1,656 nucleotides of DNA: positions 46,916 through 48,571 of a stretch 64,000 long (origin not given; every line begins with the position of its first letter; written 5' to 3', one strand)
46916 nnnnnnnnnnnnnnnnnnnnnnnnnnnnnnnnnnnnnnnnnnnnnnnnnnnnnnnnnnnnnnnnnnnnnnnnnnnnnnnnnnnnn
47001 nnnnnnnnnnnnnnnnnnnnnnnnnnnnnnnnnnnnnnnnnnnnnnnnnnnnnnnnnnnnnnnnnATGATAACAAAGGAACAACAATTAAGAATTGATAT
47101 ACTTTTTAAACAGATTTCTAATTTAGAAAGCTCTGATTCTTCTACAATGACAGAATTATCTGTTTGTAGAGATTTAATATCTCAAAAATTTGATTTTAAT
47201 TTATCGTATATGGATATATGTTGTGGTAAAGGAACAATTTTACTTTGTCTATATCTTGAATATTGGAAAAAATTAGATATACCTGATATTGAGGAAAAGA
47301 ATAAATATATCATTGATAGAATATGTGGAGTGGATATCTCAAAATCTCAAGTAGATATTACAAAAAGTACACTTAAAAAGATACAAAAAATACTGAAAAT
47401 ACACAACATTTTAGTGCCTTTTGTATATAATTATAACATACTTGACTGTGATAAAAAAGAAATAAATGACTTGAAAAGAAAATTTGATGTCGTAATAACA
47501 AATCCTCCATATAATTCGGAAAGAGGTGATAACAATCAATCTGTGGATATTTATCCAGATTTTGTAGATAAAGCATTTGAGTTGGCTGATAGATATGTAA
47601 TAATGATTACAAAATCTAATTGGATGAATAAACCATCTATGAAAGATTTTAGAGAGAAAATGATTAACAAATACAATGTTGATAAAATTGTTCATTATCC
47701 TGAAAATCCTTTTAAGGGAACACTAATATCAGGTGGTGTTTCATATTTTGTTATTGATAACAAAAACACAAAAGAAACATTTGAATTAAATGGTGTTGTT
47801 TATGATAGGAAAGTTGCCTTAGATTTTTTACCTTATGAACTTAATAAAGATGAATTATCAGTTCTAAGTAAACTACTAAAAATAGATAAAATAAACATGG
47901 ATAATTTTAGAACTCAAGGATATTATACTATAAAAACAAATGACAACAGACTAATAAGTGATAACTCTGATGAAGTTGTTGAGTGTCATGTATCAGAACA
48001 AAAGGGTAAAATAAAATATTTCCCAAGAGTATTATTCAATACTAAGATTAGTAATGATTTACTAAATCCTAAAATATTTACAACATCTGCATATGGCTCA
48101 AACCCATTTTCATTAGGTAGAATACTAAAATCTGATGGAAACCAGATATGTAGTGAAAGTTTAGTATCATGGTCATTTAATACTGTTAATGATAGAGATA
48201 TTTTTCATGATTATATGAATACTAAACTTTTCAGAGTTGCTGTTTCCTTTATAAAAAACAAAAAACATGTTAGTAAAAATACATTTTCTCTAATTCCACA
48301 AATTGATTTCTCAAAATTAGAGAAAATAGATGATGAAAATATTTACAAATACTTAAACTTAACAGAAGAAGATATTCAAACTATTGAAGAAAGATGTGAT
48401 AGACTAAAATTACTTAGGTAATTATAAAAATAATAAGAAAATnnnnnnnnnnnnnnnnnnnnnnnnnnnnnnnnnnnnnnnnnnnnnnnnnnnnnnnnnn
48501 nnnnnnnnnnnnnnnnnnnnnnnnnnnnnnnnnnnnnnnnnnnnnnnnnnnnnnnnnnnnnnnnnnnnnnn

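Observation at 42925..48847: Divergently arranged methyltransferase-helicase-methyltransferase cluster with a truncated third MTase copy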

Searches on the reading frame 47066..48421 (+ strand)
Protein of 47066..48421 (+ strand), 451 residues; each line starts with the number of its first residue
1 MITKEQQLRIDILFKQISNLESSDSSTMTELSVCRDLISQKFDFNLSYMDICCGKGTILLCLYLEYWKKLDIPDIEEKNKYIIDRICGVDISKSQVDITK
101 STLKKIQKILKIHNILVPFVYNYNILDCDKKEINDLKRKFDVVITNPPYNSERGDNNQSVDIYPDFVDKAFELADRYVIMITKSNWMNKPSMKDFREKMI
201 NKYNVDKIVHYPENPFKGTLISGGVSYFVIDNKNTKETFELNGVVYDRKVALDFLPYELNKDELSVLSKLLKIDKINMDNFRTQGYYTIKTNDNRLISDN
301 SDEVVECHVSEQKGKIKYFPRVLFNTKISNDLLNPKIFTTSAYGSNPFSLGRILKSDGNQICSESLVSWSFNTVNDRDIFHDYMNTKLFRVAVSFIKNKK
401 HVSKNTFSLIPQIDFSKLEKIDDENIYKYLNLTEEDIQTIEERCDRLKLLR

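Call 3: search_protein_families(library=pfam, proteins=[window:47066-48421:+], max_evalue=0.1)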
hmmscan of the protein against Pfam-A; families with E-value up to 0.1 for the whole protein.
window:47066-48421:+ (451 aa): 6 families
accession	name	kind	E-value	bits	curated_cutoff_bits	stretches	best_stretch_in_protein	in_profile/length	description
PF07669.17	Eco57I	-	1.4e-18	68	25.3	1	86-213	3-168/171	Eco57I restriction-modification methylase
PF01170.24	UPF0020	-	3.1e-07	30.7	22.3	1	74-206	68-190/197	RMKL-like, methyltransferase domain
PF02384.22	N6_Mtase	-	6.9e-07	29.3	20.4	1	47-233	49-235/311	N-6 DNA Methylase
PF13847.12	Methyltransf_31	-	0.0037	17.4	27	1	45-149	4-84/145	Methyltransferase domain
PF05175.20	MTS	-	0.017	15.2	23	0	134-170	92-126/170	Methyltransferase small domain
PF13489.12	Methyltransf_23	-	0.077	13.2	27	0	41-145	19-87/164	Methyltransferase domain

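Call 4: search_protein_families(library=phrogs, proteins=[window:47066-48421:+], max_evalue=0.01)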
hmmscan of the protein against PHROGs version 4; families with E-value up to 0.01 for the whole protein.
window:47066-48421:+ (451 aa): 7 families
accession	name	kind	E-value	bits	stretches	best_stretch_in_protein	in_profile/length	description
phrog_3689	-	other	2.3e-10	41.1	1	124-423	52-339/348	DNA methyltransferase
phrog_799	-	other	3.5e-08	34.1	1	130-236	280-370/458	DNA methyltransferase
phrog_11371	-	unknown function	6.9e-08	33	1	368-436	189-257/383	-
phrog_6380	-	other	2.6e-07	31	1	36-304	30-311/382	DNA methyltransferase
phrog_14586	-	unknown function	3.1e-06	27.9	1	137-327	2-193/248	-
phrog_2713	-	unknown function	0.0015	18.6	1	111-221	264-388/520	-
phrog_5172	-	unknown function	0.0038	17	1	96-181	81-130/377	-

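Call 54: search_protein_families(library=ncbifam, proteins=[window:47066-48421:+], max_evalue=0.01)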
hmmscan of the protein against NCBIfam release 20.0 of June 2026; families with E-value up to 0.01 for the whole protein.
window:47066-48421:+ (451 aa): 6 families
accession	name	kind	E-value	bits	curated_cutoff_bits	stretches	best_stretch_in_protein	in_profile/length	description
NF033452.1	BREX_1_MTaseX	exception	6.6e-11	40.8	500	1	136-245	504-629/1210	BREX-1 system adenine-specific DNA-methyltransferase PglX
TIGR02987.1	met_A_Alw26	exception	1.2e-10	40.7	353.5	1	41-158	27-131/523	Alw26I/Eco31I/Esp3I family type II restriction adenine-specific DNA-methyltransferase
NF040721.1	Trm14_Arch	equivalog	7.6e-08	31.9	280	1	42-205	189-357/370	tRNA (guanine(6)-N2)-methyltransferase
TIGR03534.1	RF_mod_PrmC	equivalog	1.4e-07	31.3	199.1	1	45-159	89-176/253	peptide chain release factor N(5)-glutamine methyltransferase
TIGR00536.1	hemK_fam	subfamily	2.2e-05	23.7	115.5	1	36-157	108-200/286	HemK family protein methyltransferase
NF033455.1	BREX_6_MTaseX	exception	0.0028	15.2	900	1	139-209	554-636/1319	BREX-6 system adenine-specific DNA-methyltransferase PglX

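Call 55: search_protein_families(library=padloc, proteins=[window:47066-48421:+], max_evalue=0.01)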
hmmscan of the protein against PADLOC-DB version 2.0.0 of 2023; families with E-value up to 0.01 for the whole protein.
window:47066-48421:+ (451 aa): 11 families
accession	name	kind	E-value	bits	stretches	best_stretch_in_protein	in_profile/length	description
PDLC04134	mad2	-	9.1e-15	52.4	1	50-228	297-440/492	mads_2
PDLC02521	PglX|PglXI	-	1.4e-11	41.1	1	133-237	475-594/1174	PglX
PDLC02525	PglX|PglXI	-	1.6e-09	35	1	87-218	401-548/607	PglX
PDLC02524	PglX|PglXI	-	2.2e-09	34.3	1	101-236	259-405/722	PglX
PDLC03600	REase_MTase_IIG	-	2.8e-08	30.2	1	100-235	459-607/1205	Type IIG restriction enzyme-methyltransferase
PDLC03227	MTase_II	-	1.2e-05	22.4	1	93-211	90-216/494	Type II methyltransferase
PDLC03021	MTase_I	-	2.1e-05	21.5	1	49-154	189-287/491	Type I methyltransferase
PDLC03348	MTase_II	-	5.8e-05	19.8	1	48-156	250-363/727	Type II methyltransferase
PDLC03338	MTase_II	-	0.00032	17.6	1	46-154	156-260/604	Type II methyltransferase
PDLC02527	PglX|PglXI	-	0.0009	15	1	136-204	553-632/1332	PglX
PDLC02523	PglX|PglXI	-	0.0011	14.7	1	139-225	561-662/1428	PglX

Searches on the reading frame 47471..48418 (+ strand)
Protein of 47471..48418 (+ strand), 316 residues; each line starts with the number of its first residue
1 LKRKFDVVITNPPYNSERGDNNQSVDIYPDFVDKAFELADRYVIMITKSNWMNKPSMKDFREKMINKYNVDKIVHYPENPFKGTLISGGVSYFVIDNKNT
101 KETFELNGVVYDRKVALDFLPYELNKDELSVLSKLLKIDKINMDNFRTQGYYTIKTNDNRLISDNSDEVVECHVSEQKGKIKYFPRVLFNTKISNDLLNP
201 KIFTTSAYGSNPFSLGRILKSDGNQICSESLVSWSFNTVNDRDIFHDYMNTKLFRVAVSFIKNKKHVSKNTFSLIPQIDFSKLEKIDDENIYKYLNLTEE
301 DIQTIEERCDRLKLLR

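Call 87: find_related_loci(query=A5, collection=viral_contigs, flank=3000)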
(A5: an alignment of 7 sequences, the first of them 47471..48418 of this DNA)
Query A5 (316 aa) in viral_contigs; peptide patterns used: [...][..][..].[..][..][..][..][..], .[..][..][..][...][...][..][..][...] (x = any residue, [..] = any of these).
377 stretches matched a pattern; 5 encode a relative of the query (tblastn E <= 1e-3); 5 distinct loci.
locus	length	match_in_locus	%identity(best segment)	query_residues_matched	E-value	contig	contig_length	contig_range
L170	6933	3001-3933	75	1-315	1e-155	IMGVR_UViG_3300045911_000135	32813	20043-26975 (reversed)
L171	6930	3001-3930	68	1-316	9e-140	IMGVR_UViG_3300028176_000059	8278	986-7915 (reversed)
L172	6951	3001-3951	68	1-316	8e-143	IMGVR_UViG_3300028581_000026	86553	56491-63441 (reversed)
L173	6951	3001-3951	68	1-316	8e-143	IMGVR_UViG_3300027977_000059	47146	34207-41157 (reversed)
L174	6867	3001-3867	29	4-307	2e-9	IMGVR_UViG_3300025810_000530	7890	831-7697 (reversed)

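Call 94: search_protein_representatives(protein=window:47471-48418:+)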
Query: 316 residues. Proteins with E-value up to 0.001 (for the whole library): 1695; up to 1e-10: 581; up to 1e-30: 15. The best 150 are listed.
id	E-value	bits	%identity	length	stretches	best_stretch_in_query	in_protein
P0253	9.3e-130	448.7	66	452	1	1-316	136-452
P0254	5.0e-99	347.8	63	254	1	64-316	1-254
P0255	9.8e-91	320.6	53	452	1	3-314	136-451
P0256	3.0e-59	217.2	64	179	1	138-316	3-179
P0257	7.5e-44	166.7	48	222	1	142-316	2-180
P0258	1.3e-40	156.0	39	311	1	3-306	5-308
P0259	8.5e-39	150.1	67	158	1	209-316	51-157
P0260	8.0e-38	146.9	34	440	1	4-305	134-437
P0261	1.0e-35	139.9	34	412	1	3-307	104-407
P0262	6.4e-33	130.8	36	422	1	4-283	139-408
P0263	2.6e-32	128.8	38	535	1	4-305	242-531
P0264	3.3e-32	128.4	34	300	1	4-306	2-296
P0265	4.7e-32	127.9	34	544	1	3-306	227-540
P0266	1.0e-31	126.8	38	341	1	3-307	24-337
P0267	8.7e-31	123.8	80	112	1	1-74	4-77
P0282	2.6e-26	109.1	32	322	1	5-313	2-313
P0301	2.1e-23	99.5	31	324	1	4-310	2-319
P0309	9.2e-23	97.4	33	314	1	4-308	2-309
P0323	1.4e-21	93.5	33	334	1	4-310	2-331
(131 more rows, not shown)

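Call 95: find_encoding_contigs(protein=P0264, flank=3000, max_places=3)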
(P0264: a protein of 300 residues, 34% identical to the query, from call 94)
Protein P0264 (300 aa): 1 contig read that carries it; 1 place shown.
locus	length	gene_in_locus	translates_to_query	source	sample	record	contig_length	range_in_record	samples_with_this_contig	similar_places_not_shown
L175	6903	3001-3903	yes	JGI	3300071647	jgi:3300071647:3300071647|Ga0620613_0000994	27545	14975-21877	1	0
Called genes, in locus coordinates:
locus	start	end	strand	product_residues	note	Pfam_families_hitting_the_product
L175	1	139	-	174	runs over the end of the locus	-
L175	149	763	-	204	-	-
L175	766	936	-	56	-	-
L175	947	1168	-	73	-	-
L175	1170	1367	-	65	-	-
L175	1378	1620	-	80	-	-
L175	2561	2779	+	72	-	-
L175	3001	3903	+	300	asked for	PF07669:Eco57I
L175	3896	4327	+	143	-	-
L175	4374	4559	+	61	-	-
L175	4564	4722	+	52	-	-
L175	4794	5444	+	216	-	-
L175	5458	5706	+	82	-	-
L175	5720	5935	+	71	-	-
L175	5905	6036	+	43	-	-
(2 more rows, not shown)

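Call 96: find_encoding_contigs(protein=P0282, flank=3000, max_places=3)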
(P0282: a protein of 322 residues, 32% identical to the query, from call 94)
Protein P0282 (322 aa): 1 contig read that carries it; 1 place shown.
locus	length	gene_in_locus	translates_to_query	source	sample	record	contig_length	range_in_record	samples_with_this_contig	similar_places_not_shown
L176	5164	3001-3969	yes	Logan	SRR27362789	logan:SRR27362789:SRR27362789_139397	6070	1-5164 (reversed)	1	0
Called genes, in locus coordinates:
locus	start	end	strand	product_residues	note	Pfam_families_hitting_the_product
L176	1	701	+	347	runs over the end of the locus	PF02086:MethyltransfD12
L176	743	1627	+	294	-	PF26055:Mtase_EDM2 (weak)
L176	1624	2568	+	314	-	PF02086:MethyltransfD12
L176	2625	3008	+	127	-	-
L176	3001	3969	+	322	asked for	PF07669:Eco57I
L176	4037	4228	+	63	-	-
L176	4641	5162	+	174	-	?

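Call 97: find_encoding_contigs(protein=P0301, flank=3000, max_places=2)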
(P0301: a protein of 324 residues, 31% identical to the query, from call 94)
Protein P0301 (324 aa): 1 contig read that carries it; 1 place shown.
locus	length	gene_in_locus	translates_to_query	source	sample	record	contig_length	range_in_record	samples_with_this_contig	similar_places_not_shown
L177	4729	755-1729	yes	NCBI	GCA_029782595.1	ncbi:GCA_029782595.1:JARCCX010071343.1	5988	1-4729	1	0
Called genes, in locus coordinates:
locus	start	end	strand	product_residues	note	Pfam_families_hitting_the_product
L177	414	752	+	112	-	PF07669:Eco57I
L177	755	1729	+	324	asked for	PF07669:Eco57I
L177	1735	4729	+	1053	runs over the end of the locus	PF10544:T5orf172 (weak)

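Call 98: find_encoding_contigs(protein=P0309, flank=3000, max_places=2)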
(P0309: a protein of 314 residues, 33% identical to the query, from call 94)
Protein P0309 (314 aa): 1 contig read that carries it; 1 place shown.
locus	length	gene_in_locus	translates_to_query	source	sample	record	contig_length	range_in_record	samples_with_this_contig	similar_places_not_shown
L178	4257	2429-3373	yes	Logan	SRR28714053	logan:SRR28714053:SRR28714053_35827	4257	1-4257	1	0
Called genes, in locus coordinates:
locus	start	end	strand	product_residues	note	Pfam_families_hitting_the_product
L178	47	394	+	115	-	-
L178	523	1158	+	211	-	PF02384:N6_Mtase (weak)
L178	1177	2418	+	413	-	PF02384:N6_Mtase, PF20473:MmeI_Mtase (faint), PF07669:Eco57I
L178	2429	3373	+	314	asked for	PF07669:Eco57I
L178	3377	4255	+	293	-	?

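Call 99: find_encoding_contigs(protein=P0323, flank=3000, max_places=2)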
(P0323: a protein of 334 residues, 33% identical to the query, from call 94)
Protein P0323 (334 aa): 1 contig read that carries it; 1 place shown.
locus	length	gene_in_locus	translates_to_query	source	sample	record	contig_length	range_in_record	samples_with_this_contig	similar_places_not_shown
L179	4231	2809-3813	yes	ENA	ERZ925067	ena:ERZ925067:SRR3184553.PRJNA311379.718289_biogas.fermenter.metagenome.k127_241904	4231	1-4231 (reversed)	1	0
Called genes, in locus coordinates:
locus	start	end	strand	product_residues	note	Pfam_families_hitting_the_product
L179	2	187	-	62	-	?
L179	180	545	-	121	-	-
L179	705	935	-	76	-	-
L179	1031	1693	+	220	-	-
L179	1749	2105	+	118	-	PF18902:DUF5658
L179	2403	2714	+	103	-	-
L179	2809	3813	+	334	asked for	PF07669:Eco57I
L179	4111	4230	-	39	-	?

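Call 110: find_encoding_contigs(protein=P0255, flank=4000, max_places=3)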
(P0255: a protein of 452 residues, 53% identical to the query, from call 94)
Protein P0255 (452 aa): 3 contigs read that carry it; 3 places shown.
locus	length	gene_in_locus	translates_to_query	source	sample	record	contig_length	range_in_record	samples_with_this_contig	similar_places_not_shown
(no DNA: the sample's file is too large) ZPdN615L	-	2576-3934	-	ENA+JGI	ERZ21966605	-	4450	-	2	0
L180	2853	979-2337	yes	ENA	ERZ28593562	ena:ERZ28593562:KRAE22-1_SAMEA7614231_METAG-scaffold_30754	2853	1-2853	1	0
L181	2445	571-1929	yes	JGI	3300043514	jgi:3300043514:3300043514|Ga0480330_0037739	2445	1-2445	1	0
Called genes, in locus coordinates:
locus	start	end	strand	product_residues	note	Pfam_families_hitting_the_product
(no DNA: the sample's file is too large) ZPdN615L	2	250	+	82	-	?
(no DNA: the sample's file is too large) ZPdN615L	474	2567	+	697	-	PF10544:T5orf172, PF13455:MUG113 (weak), PF04851:ResIII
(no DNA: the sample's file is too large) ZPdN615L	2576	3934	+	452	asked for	PF01170:UPF0020, PF07669:Eco57I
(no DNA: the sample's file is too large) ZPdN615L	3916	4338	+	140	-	-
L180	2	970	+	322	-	?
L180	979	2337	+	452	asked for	PF01170:UPF0020, PF07669:Eco57I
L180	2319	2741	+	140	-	-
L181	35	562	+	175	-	-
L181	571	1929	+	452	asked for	PF01170:UPF0020, PF07669:Eco57I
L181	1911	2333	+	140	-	-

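Call 111: find_encoding_contigs(protein=P0260, flank=4000, max_places=3)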
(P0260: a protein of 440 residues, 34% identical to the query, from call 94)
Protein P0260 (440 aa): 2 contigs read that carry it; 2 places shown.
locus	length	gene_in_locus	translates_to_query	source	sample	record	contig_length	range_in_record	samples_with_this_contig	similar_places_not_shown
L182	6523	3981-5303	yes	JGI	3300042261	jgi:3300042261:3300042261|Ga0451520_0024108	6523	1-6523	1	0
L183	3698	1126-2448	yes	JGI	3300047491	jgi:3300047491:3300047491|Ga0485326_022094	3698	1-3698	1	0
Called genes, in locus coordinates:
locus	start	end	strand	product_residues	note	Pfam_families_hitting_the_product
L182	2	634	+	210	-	?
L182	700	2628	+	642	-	-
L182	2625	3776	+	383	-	-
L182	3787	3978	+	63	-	-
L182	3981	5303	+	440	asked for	PF02384:N6_Mtase, PF07669:Eco57I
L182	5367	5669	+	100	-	-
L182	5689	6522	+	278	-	?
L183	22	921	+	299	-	-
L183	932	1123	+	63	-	-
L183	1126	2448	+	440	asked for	PF02384:N6_Mtase, PF07669:Eco57I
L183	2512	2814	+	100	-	-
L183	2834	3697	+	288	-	?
